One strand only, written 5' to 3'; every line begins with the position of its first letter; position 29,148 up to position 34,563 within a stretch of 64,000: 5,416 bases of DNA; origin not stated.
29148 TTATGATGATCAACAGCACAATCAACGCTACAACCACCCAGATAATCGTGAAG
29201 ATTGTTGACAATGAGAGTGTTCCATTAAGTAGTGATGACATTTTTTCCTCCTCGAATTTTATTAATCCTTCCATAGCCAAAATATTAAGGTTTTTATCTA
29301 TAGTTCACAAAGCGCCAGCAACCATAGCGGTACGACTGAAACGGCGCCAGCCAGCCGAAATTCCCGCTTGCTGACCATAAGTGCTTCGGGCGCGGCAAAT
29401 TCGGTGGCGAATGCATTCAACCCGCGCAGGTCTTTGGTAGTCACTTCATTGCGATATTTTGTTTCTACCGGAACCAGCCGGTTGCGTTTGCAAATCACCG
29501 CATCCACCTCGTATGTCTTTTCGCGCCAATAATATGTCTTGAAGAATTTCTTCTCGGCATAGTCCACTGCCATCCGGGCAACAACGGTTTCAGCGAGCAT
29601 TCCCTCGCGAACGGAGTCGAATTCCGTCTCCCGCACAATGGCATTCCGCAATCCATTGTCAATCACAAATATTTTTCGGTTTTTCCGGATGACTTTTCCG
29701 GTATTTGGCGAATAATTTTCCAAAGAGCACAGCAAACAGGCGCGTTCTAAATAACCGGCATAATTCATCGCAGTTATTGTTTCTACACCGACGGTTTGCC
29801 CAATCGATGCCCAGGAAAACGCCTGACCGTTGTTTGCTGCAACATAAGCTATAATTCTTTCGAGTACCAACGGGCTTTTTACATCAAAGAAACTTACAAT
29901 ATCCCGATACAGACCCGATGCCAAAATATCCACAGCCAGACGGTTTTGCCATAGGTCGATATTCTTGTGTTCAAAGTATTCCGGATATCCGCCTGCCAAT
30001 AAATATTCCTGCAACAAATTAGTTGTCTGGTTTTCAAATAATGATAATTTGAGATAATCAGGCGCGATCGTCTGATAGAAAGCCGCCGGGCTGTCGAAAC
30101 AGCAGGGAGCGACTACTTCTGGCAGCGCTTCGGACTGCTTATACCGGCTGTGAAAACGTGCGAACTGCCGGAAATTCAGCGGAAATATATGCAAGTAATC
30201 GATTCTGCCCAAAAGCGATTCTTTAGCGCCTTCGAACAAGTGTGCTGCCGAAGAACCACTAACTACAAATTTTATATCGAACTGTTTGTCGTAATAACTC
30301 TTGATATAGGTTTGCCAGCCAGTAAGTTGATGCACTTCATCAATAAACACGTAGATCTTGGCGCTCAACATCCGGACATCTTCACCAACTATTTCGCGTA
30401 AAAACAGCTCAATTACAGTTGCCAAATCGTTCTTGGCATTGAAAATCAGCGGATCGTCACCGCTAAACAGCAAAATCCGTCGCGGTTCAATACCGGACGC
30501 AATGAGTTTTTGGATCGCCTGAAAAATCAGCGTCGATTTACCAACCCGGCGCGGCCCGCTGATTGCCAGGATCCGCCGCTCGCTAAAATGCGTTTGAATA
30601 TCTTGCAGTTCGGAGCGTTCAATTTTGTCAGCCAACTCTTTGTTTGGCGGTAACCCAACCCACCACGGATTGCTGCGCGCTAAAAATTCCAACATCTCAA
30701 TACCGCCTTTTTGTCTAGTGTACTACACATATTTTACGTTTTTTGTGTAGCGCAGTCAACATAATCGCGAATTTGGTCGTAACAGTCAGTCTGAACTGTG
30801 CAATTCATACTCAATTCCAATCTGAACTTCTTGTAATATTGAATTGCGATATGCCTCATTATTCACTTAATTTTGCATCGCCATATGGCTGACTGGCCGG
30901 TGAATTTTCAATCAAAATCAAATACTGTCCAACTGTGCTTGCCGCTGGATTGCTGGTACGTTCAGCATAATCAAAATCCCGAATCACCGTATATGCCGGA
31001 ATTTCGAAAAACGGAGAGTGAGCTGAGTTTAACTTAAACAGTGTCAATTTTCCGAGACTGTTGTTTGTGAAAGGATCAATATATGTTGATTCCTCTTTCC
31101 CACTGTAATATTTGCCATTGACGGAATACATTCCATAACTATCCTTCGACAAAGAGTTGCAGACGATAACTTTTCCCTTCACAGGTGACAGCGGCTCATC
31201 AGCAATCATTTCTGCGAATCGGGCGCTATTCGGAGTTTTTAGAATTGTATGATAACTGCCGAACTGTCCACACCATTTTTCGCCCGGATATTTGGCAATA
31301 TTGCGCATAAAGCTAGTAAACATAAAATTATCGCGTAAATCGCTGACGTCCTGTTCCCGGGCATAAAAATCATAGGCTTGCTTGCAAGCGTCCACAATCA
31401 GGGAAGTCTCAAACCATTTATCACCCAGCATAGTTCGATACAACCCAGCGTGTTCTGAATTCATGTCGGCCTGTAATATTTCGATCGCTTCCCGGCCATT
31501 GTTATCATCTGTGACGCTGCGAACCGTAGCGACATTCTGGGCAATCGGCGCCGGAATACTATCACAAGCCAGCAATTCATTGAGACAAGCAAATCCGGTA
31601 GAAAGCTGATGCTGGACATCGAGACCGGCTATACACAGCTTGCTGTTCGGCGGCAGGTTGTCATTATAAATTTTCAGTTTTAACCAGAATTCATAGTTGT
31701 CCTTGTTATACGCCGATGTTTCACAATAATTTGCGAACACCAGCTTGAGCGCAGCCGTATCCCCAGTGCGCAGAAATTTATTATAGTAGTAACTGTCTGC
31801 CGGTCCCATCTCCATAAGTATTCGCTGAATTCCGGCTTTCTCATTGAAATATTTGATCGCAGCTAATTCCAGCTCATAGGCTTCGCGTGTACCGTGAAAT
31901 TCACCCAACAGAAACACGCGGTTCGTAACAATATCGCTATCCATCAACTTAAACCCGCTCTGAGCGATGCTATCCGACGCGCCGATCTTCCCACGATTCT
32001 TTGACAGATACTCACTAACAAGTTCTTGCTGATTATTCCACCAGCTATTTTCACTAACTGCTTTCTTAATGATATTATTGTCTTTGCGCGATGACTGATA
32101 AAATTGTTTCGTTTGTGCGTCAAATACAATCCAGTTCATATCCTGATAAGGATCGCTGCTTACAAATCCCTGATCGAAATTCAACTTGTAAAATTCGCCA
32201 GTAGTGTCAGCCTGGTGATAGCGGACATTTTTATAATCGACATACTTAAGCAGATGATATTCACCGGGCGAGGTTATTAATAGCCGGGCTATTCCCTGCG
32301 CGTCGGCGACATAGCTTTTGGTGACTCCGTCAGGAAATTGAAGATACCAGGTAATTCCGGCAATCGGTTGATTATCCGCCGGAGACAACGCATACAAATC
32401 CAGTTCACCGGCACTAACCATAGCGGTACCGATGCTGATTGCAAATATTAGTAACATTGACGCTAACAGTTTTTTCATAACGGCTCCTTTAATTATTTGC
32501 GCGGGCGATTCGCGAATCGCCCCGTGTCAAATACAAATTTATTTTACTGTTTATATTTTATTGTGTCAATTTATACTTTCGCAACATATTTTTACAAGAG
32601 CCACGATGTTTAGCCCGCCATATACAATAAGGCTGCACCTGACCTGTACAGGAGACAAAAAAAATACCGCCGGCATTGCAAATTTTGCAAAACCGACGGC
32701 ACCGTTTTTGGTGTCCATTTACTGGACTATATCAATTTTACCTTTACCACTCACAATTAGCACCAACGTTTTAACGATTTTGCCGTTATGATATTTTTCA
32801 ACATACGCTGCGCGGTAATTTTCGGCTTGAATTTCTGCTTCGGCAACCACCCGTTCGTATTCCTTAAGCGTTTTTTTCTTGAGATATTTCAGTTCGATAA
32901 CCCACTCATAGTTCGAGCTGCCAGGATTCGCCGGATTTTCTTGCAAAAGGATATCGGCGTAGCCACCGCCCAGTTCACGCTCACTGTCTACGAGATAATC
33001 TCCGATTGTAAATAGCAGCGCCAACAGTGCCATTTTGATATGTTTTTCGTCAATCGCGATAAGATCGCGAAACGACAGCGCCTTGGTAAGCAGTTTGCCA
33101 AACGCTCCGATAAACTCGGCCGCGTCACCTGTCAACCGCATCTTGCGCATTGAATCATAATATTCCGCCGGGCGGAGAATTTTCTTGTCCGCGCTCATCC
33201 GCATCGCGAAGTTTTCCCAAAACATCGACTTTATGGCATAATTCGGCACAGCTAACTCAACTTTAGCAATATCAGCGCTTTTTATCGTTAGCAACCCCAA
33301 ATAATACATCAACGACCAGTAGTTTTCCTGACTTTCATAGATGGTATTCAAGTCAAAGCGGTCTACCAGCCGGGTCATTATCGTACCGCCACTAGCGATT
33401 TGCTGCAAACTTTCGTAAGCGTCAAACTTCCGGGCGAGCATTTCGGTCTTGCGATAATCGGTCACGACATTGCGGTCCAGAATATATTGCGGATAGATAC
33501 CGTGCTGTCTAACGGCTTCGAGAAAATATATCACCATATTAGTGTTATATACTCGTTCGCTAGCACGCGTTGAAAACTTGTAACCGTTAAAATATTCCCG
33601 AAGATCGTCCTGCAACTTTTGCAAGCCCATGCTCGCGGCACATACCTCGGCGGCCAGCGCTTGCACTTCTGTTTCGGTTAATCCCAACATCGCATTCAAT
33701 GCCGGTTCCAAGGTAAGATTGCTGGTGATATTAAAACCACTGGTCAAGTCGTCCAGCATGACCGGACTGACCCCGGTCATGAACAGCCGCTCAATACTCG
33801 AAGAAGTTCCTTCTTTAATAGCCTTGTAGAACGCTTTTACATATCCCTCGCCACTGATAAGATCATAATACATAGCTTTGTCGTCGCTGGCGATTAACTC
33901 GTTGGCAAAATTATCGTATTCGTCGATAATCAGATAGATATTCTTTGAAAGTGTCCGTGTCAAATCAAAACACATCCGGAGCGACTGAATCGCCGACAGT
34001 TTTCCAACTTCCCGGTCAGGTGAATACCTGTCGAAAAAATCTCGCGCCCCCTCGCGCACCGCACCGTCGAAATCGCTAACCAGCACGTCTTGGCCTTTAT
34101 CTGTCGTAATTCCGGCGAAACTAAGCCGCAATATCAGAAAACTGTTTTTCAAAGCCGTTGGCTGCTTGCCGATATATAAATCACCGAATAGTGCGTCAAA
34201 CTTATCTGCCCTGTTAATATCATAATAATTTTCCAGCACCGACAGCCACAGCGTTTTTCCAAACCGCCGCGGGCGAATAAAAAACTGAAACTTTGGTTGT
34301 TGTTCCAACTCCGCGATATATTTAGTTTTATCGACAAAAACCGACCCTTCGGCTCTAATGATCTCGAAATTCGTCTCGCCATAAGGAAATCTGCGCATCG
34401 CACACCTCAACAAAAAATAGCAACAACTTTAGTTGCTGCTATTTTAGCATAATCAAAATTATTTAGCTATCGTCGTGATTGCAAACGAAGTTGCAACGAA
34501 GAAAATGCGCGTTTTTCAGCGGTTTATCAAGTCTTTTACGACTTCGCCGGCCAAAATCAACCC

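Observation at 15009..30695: Cassette-repeat locus of zinc-ribbon polytopic membrane proteins + flotillin-like SPFH protein + DUF4143 AAA ATPases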

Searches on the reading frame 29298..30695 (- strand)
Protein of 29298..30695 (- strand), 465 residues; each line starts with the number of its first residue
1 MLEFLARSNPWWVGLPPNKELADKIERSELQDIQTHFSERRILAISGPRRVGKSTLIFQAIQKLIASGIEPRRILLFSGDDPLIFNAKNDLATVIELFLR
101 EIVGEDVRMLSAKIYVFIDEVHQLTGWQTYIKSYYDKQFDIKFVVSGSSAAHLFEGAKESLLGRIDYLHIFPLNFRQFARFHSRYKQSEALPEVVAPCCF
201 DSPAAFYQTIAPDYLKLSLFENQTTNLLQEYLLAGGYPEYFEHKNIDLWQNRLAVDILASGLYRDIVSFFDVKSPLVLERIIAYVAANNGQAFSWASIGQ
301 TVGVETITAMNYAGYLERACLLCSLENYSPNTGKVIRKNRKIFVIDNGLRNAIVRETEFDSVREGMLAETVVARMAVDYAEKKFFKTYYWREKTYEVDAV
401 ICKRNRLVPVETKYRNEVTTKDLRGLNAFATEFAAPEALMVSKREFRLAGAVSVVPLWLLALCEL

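Call 5: search_protein_families(library=pfam, proteins=[window:29298-30695:-], max_evalue=0.01)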
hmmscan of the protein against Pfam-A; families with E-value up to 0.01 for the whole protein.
window:29298-30695:- (465 aa): 5 families
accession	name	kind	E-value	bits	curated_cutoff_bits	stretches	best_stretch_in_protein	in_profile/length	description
PF13173.12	AAA_14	-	8.9e-32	110.2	27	1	40-178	2-128/129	AAA domain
PF13635.12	DUF4143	-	4.4e-28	98.5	28.1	1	264-414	2-159/160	Domain of unknown function (DUF4143)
PF01637.24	ATPase_2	-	3.6e-08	33.9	33.2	0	91-187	94-197/225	ATPase domain predominantly from Archaea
PF20720.3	nSTAND3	-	0.0032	17.6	27.2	0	27-74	4-51/155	Novel STAND NTPase 3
PF03008.20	DUF234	-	0.0051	17.6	22.5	0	364-418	37-92/100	Archaea bacterial proteins of unknown function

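Call 20: search_protein_families(library=ncbifam, proteins=[window:29298-30695:-], max_evalue=0.01)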
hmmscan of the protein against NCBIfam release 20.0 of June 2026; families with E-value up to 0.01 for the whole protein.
window:29298-30695:- (465 aa): 1 family
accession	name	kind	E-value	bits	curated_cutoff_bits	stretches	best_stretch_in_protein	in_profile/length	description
NF011281.0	PRK14689.1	equivalog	0.0058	16.6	122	0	364-431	10-74/128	hypothetical protein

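Call 21: search_protein_families(library=padloc, proteins=[window:29298-30695:-], max_evalue=0.01)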
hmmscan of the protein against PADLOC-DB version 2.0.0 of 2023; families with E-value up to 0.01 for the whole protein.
window:29298-30695:- (465 aa): 9 families
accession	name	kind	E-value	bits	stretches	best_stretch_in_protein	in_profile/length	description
PDLC04787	PDC-S01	-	3.9e-63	211.7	1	24-458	10-403/412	-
PDLC04789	PDC-S01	-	6.7e-58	194.5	1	25-446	2-369/375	-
PDLC04790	PDC-S01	-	2.2e-44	149.9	2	222-434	168-387/422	-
PDLC04791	PDC-S01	-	1.7e-42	143.5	2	228-448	158-382/395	-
PDLC04788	PDC-S01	-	8.6e-30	102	1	37-448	16-413/448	-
PDLC04786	PDC-S01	-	4.8e-24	82.9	1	38-462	18-431/439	-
PDLC04792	PDC-S01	-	8.4e-23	78.7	1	27-461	4-431/452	-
PDLC04984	PDC-S27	-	6.8e-05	19.9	0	26-64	10-47/474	-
PDLC04140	mad8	-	8e-05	20.3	1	29-81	16-67/314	mads_8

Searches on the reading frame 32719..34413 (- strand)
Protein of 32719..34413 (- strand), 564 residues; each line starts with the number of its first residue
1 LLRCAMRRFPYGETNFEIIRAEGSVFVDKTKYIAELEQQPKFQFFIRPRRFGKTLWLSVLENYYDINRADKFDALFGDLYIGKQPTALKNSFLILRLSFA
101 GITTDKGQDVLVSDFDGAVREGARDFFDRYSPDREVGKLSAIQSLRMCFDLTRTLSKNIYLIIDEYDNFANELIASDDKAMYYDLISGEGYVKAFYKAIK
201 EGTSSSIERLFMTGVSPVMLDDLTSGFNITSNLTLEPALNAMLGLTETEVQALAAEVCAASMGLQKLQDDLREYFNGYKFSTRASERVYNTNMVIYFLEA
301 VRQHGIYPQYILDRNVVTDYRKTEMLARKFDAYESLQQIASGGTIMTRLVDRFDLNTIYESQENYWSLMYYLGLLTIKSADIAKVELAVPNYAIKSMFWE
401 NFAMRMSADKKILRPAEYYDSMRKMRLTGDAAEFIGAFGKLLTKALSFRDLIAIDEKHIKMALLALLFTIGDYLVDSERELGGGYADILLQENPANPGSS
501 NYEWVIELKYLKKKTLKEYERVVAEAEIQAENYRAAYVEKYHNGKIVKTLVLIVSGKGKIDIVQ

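Call 5: search_protein_families(library=pfam, proteins=[window:32719-34413:-], max_evalue=0.01)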
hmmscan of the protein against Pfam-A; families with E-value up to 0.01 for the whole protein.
window:32719-34413:- (564 aa): 2 families
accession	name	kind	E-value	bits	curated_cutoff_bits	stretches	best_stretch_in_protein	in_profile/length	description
PF09820.16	AAA-ATPase_like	-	3.1e-49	168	26.1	1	10-224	1-201/201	Predicted AAA-ATPase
PF08011.17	PDDEXK_9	-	1.6e-13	50.9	25.5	1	455-557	2-99/105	PD-(D/E)XK nuclease superfamily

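Call 21: search_protein_families(library=padloc, proteins=[window:32719-34413:-], max_evalue=0.01)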
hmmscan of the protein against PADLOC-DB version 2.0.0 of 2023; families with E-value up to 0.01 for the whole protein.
window:32719-34413:- (564 aa): 0 families
